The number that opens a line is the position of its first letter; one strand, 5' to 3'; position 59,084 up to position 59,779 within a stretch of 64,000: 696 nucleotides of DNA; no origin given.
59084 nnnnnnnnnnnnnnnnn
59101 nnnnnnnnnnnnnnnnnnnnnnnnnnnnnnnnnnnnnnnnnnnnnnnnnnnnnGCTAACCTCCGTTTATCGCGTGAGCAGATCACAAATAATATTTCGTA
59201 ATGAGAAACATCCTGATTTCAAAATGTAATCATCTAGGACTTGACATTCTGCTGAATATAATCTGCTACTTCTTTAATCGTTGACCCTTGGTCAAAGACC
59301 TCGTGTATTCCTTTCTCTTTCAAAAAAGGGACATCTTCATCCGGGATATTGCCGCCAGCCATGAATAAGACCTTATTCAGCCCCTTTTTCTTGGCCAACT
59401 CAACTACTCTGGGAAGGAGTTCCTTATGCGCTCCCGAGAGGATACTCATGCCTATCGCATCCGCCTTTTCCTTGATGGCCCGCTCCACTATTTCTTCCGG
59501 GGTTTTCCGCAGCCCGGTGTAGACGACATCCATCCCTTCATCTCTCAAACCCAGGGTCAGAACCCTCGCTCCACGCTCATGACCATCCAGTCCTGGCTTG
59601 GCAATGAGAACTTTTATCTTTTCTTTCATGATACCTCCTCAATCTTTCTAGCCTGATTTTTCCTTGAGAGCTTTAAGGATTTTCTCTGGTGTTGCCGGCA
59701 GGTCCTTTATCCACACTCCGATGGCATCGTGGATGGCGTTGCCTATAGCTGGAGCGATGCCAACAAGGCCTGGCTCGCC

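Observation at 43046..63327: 17-gene, ~20-kb co-directional catabolic supercluster: Mo-hydroxylase + split B12 mutase pathway + ACAD/EtfAB/FixCX + radical SAM + hydantoinase A/B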

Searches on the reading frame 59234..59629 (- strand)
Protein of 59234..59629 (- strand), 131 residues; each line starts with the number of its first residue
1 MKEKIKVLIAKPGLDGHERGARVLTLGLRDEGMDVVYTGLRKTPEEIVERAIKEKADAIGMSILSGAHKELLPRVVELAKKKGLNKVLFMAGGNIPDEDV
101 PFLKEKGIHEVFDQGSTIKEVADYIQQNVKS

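Call 3: search_protein_families(library=pfam, proteins=[window:59234-59629:-])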
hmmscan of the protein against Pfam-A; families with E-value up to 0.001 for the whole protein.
window:59234-59629:- (131 aa): 1 family
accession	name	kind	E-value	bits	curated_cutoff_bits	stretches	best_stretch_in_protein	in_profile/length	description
PF02310.24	B12-binding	-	4.5e-22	78.6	32.1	1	5-117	1-115/121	B12 binding domain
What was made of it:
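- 59234..59629 (-): M2: B12-binding small subunit of the split acyl-CoA mutase (131 aa). Pfam B12-binding (call 3).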

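Call 9: search_protein_families(library=ncbifam, proteins=[window:59234-59629:-], max_evalue=1e-10)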
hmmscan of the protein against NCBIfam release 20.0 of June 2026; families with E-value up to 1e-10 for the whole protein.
window:59234-59629:- (131 aa): 4 families
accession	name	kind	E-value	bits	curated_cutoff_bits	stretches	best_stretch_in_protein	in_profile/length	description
TIGR00640.1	acid_CoA_mut_C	subfamily_domain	2.1e-43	147.5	57.45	1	4-130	2-128/132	methylmalonyl-CoA mutase C-terminal domain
NF006944.0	PRK09426.1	equivalog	8.8e-31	106.6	876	1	4-129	589-714/721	methylmalonyl-CoA mutase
NF002612.0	PRK02261.1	equivalog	8.4e-13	48.1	110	1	3-130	2-135/148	methylaspartate mutase subunit S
NF045497.1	IsobCoAmut_IcmF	equivalog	4.3e-11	41.3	1500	1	4-113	2-113/1076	fused isobutyryl-CoA mutase/GTPase IcmF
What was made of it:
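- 59234..59629 (-): TIGR00640 scores 147 bits against a 57 cut-off (call 9).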
